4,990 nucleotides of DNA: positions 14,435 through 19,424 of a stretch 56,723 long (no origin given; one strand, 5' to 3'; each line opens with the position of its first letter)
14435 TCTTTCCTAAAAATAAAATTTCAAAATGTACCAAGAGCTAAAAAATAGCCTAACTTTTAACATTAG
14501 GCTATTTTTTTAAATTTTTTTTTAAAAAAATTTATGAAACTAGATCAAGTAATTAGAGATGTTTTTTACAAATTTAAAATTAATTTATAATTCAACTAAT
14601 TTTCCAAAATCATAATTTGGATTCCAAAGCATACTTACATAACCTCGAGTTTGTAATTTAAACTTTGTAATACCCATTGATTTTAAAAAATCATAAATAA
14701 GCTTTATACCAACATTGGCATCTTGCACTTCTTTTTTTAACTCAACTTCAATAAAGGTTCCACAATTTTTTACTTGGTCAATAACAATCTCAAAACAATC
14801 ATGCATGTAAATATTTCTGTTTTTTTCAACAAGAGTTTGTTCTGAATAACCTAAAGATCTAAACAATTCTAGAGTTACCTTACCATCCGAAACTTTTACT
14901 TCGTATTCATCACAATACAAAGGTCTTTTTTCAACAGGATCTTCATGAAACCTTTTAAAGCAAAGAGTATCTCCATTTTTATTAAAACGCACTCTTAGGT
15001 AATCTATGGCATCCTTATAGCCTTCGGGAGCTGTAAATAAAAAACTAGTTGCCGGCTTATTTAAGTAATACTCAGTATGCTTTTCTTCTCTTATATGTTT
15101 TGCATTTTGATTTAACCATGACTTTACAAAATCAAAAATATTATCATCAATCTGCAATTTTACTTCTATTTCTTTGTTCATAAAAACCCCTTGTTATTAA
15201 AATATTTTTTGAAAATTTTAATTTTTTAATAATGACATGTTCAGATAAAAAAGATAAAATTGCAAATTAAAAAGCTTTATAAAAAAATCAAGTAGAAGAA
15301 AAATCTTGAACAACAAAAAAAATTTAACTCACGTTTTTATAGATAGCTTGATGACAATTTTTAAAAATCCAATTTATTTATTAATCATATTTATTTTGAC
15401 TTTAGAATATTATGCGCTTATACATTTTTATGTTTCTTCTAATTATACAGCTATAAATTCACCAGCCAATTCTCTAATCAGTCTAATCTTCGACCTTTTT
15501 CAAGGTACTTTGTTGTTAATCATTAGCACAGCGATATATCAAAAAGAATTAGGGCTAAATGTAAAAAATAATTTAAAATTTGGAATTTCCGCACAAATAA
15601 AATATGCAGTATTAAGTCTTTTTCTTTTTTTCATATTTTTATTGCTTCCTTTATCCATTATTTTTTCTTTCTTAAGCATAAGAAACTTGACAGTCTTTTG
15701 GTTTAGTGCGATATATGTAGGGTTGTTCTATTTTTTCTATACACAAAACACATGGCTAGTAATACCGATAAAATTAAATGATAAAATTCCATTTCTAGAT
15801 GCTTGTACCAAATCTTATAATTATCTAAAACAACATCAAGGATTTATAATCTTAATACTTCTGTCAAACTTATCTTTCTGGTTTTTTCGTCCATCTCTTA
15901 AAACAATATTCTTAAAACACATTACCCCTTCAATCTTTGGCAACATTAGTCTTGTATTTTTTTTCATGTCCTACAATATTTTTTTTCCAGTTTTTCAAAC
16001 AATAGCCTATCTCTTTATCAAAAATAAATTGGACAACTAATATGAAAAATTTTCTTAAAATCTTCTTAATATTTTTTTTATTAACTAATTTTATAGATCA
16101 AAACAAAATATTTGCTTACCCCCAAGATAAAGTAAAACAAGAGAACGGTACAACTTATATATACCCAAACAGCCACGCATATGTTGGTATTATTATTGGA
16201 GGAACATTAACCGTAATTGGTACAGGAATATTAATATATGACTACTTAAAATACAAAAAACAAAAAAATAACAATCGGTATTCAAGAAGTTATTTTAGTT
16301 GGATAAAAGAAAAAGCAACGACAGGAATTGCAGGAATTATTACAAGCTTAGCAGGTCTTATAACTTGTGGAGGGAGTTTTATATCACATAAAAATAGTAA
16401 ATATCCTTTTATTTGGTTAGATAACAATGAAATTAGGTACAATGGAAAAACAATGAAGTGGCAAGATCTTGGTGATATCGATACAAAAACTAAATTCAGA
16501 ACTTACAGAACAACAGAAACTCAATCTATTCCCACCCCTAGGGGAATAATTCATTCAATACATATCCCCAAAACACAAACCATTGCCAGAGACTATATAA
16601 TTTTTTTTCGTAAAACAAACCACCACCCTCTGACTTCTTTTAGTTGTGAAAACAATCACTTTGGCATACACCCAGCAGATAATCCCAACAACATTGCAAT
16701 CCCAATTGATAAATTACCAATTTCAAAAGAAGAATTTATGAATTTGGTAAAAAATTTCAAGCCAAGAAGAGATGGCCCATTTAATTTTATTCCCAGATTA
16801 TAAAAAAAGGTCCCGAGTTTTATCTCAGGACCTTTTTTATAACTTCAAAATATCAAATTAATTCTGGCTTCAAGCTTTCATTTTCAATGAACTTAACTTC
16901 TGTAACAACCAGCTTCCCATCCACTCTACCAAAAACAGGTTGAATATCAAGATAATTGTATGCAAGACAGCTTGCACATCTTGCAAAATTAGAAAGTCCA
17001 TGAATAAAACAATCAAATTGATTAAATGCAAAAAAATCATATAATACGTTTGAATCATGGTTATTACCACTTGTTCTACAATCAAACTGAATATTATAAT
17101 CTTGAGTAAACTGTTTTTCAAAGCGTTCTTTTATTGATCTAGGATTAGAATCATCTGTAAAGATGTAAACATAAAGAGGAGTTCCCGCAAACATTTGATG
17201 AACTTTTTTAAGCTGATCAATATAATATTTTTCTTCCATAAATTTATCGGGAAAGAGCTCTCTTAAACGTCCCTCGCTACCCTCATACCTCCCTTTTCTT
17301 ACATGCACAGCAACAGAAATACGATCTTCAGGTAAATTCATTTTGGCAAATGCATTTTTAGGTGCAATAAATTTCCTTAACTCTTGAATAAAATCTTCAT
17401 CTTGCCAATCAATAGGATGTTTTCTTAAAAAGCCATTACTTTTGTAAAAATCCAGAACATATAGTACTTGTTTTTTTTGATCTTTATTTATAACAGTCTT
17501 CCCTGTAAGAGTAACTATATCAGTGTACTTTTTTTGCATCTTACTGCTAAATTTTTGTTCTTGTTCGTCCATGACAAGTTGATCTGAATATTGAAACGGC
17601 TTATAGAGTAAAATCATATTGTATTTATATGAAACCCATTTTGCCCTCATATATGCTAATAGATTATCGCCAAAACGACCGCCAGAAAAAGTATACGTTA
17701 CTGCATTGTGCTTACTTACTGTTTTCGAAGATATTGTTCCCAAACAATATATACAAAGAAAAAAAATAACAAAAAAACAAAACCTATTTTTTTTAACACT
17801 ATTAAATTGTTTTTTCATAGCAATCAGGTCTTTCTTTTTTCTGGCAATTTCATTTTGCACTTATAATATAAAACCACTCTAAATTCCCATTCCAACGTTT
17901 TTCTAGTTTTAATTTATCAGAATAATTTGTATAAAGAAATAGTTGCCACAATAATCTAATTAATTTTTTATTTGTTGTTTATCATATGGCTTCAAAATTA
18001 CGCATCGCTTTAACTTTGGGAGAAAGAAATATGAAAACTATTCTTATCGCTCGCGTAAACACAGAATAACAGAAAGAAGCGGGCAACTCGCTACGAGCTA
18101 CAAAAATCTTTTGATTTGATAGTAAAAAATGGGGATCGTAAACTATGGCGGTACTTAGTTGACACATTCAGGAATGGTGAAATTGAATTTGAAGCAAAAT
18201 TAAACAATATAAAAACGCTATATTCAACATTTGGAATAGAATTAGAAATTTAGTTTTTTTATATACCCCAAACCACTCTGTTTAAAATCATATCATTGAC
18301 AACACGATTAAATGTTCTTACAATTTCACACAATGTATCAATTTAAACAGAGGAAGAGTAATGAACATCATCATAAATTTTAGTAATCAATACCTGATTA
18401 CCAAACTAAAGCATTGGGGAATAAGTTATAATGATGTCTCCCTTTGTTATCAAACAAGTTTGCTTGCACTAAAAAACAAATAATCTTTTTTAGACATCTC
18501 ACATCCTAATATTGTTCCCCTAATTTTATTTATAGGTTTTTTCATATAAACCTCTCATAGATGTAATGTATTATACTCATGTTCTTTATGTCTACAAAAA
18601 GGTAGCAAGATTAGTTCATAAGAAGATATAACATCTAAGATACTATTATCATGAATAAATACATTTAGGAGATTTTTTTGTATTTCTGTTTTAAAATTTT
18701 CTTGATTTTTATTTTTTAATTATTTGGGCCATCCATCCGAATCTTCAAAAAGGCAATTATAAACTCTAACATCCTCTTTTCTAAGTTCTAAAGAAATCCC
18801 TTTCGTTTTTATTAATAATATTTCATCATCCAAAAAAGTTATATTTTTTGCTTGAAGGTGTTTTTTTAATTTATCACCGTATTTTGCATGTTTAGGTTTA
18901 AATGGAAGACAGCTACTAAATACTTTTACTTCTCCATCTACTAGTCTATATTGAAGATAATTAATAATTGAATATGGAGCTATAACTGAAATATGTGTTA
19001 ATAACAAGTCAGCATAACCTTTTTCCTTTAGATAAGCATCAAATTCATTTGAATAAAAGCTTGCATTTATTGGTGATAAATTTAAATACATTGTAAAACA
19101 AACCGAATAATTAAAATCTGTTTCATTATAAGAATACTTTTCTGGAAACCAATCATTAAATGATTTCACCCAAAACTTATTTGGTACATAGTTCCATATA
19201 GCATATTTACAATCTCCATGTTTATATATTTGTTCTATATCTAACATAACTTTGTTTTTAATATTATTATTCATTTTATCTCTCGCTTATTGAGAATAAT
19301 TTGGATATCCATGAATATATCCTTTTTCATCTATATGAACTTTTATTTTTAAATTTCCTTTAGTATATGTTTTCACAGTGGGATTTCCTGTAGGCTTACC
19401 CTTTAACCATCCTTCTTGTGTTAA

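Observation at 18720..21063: Two tandem toxin-CT / immunity-like gene pairs with polymorphic-toxin architecture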

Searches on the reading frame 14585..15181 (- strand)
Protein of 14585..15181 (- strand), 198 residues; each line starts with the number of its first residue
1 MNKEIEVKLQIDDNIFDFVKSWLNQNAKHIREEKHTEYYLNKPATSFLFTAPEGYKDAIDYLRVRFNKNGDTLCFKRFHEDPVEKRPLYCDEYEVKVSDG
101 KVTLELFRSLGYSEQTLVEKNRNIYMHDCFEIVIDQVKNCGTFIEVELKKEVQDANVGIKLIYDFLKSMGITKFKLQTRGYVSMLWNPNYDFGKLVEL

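Call 66: search_protein_families(library=pfam, proteins=[window:14585-15181:-], max_evalue=0.001)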
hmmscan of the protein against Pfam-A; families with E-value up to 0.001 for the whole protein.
window:14585-15181:- (198 aa): 1 family
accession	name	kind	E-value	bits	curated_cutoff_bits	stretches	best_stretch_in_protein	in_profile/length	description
PF01928.26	CYTH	-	3.8e-15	56.6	23.2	1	2-181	1-179/179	CYTH domain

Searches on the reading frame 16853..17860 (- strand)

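Call 3: search_protein_families(library=pfam, proteins=[window:16853-17860:-], max_evalue=1)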
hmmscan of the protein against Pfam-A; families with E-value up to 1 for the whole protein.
window:16853-17860:- (335 aa): 2 families
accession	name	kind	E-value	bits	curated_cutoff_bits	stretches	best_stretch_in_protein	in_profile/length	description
PF18035.6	Bap31_Bap29_C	-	0.028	14.9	30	1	2-24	7-29/52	Bap31/Bap29 cytoplasmic coiled-coil domain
PF03217.20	SlpA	-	0.059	14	23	0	105-126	26-48/63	Surface layer protein A domain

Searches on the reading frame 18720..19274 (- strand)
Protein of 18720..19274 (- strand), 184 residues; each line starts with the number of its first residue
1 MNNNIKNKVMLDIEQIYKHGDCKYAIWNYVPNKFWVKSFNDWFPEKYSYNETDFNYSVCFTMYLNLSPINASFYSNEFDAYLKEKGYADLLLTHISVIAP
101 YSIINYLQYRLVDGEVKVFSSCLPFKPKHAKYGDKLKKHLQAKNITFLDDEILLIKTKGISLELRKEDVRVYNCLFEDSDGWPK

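Call 3: search_protein_families(library=pfam, proteins=[window:18720-19274:-], max_evalue=1)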
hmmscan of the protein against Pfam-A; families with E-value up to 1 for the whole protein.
window:18720-19274:- (184 aa): 3 families
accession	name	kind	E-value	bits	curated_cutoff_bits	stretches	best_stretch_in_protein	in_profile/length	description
PF17314.7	DUF5360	-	0.049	14.1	25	0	121-171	19-69/127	Family of unknown function (DUF5360)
PF22350.2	Int_EF-hand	-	0.1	13.2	29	1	37-44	4-11/37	Internalin, EF-hand domain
PF11923.13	NFACT-C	-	0.19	12.1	25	1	78-110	8-40/104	NFACT protein C-terminal domain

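Call 14: search_protein_families(library=ncbifam, proteins=[window:18720-19274:-], max_evalue=1)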
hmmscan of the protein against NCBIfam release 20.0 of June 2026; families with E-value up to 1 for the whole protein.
window:18720-19274:- (184 aa): 0 families

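Call 85: search_protein_families(library=padloc, proteins=[window:18720-19274:-], max_evalue=0.1)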
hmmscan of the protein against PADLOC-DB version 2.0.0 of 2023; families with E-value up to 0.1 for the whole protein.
window:18720-19274:- (184 aa): 0 families

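Call 86: search_protein_families(library=phrogs, proteins=[window:18720-19274:-], max_evalue=0.1)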
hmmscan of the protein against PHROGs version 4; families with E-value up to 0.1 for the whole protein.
window:18720-19274:- (184 aa): 0 families
